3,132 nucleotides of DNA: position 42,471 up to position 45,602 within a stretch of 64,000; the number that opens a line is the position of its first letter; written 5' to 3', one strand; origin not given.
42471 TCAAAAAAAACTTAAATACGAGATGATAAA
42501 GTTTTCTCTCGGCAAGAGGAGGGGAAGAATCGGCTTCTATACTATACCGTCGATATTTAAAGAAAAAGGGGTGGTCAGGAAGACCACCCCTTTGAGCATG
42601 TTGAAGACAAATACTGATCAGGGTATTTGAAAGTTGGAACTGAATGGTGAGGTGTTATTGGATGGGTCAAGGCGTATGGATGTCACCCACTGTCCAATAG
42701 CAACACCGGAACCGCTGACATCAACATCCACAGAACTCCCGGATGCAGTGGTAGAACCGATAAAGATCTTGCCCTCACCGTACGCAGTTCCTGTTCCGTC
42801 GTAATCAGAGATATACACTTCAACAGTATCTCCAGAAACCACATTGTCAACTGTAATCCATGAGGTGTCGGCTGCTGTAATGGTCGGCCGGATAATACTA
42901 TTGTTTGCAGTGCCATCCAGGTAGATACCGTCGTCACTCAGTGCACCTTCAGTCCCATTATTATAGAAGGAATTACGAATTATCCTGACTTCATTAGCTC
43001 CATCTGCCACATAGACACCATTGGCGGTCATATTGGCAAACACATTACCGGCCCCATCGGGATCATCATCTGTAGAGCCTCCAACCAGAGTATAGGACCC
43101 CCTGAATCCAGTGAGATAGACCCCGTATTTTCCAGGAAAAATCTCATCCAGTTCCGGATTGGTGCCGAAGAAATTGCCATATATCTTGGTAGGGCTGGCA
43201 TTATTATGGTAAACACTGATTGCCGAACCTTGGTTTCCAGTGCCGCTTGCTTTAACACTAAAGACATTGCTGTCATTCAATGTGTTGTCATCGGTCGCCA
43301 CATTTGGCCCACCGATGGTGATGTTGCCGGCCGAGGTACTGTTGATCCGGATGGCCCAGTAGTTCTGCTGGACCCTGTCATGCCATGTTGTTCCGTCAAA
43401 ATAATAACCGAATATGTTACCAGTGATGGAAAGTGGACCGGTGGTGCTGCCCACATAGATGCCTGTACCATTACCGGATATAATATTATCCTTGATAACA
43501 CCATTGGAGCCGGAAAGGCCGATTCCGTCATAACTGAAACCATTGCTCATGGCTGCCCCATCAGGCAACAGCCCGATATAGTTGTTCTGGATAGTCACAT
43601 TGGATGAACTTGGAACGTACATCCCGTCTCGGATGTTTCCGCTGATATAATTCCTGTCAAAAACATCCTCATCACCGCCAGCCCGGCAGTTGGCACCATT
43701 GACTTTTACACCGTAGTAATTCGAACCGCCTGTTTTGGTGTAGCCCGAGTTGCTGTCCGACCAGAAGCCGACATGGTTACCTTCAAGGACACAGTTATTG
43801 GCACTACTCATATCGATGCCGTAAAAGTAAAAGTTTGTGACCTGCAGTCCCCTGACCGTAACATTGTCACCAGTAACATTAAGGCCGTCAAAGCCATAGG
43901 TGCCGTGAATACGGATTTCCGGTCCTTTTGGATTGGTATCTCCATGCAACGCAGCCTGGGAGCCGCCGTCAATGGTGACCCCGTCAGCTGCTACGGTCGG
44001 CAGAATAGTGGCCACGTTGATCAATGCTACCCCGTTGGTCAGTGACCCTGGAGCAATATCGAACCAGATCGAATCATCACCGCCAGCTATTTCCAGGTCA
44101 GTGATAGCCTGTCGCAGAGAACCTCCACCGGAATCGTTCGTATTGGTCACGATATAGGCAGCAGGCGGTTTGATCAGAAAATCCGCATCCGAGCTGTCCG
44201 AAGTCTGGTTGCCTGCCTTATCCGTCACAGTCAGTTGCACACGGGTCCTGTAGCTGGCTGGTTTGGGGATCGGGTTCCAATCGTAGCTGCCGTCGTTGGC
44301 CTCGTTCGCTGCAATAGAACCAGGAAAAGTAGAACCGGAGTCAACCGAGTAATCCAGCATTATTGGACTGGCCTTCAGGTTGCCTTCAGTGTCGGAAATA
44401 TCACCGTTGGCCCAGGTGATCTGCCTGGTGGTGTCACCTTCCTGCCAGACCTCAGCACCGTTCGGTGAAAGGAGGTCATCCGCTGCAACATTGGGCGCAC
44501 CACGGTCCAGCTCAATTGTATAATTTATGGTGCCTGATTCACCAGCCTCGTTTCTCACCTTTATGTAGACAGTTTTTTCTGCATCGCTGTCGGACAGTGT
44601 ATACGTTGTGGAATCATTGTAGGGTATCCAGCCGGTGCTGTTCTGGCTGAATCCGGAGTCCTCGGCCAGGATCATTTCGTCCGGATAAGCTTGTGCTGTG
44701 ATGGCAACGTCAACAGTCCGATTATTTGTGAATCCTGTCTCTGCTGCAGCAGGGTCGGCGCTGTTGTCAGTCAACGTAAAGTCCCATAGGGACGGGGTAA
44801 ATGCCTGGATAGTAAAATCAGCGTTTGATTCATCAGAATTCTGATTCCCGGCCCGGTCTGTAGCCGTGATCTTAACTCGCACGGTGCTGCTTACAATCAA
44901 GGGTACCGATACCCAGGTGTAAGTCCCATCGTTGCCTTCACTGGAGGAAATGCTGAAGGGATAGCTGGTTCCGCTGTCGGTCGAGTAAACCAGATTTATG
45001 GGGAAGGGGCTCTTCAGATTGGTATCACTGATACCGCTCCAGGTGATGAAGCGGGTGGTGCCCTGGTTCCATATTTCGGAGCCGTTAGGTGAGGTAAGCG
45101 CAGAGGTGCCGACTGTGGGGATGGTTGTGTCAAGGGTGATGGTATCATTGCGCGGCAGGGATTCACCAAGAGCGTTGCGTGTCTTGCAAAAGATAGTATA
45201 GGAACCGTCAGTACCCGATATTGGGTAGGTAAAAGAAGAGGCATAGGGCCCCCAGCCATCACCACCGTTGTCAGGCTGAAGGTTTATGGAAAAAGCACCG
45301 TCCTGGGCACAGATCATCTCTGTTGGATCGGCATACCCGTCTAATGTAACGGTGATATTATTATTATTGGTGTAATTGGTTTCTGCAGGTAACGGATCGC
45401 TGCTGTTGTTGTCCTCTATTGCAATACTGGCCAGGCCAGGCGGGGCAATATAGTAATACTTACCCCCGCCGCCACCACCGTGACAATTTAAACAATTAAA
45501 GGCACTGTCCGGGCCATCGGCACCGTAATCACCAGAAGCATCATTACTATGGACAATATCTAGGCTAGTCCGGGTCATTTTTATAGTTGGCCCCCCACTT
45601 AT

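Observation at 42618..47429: Giant secreted 13-haem cytochrome fused to Ig-like modules and a parallel beta-helix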

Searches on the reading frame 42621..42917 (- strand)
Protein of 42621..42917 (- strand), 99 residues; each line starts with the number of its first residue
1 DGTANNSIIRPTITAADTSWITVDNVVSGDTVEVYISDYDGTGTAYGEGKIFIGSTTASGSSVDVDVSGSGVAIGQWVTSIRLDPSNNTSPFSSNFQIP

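Call 58: search_protein_families(library=pfam, proteins=[window:42621-42917:-], max_evalue=10)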
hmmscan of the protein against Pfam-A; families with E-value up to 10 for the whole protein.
window:42621-42917:- (99 aa): 1 family
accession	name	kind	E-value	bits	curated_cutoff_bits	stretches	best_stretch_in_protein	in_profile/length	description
PF22428.2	Dis32-like_C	-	1.5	8.9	27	1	27-39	11-23/32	DIS3-like exonuclease 2-like, C-terminal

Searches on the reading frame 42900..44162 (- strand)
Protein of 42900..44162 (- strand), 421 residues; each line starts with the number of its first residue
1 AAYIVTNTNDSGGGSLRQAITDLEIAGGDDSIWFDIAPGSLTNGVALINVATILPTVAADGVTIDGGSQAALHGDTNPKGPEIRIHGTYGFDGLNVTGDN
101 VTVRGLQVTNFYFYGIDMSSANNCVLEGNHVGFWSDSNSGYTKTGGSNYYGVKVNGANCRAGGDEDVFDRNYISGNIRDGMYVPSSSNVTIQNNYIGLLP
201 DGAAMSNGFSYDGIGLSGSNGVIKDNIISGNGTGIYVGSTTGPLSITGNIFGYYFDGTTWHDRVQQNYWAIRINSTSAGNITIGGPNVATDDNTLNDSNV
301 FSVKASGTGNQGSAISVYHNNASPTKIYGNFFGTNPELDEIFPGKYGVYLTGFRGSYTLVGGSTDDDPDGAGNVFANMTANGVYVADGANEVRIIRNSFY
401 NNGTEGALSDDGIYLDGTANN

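Call 58: search_protein_families(library=pfam, proteins=[window:42900-44162:-], max_evalue=10)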
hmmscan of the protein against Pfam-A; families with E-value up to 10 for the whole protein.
window:42900-44162:- (421 aa): 2 families
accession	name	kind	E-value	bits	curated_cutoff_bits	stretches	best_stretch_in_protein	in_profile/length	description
PF13229.12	Beta_helix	-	4.9e-12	46.2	25.9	3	93-251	2-134/158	Right handed beta helix region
PF05048.19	NosD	-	2e-07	31.1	23.6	2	97-277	45-190/212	Periplasmic copper-binding protein (NosD)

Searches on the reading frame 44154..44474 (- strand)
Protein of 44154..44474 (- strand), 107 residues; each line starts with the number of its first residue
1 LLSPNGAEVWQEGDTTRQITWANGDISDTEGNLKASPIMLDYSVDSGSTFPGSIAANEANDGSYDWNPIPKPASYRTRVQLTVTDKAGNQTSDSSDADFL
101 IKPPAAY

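Call 58: search_protein_families(library=pfam, proteins=[window:44154-44474:-], max_evalue=10)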
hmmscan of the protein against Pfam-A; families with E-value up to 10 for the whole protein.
window:44154-44474:- (107 aa): 2 families
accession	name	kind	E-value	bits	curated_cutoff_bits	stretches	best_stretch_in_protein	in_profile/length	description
PF19077.6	Big_13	-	0.023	15.6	27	1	54-99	54-98/102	Bacterial Ig-like domain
PF12245.14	Big_3_2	-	0.071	13.7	23.3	1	71-92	91-112/122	Bacterial Ig-like domain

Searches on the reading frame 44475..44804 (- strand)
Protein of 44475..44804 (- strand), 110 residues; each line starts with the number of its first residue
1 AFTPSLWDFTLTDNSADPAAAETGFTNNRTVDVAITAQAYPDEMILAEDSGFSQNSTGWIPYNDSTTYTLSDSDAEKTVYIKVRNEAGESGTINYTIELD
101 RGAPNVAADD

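Call 58: search_protein_families(library=pfam, proteins=[window:44475-44804:-], max_evalue=10)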
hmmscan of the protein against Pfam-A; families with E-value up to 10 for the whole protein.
window:44475-44804:- (110 aa): 2 families
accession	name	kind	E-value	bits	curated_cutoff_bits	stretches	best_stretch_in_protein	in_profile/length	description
PF12733.13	Cadherin-like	-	0.0048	17.7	24.2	1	30-101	26-88/89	Cadherin-like beta sandwich domain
PF04619.18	Adhesin_Dr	-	0.044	14.2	23.6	1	54-102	88-135/139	Dr-family adhesin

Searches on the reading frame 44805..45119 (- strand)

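Call 58: search_protein_families(library=pfam, proteins=[window:44805-45119:-], max_evalue=10)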
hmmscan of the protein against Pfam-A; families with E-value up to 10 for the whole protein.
window:44805-45119:- (105 aa): 3 families
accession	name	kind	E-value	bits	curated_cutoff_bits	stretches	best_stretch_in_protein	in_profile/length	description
PF10342.15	Kre9_KNH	-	0.011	16.9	24.6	1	10-84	1-75/94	Kre9/KNH-like N-terminal Ig-like domain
PF19077.6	Big_13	-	0.032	15.2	27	1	59-104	56-100/102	Bacterial Ig-like domain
PF13754.12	Big_3_4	-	0.13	12.6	27.3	1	63-94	19-50/106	Domain of unknown function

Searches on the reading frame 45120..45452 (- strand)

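Call 58: search_protein_families(library=pfam, proteins=[window:45120-45452:-], max_evalue=10)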
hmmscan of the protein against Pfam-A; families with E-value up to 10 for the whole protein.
window:45120-45452:- (111 aa): 1 family
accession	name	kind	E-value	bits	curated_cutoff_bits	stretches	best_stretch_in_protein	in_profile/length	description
PF19077.6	Big_13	-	0.027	15.4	27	1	25-109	21-102/102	Bacterial Ig-like domain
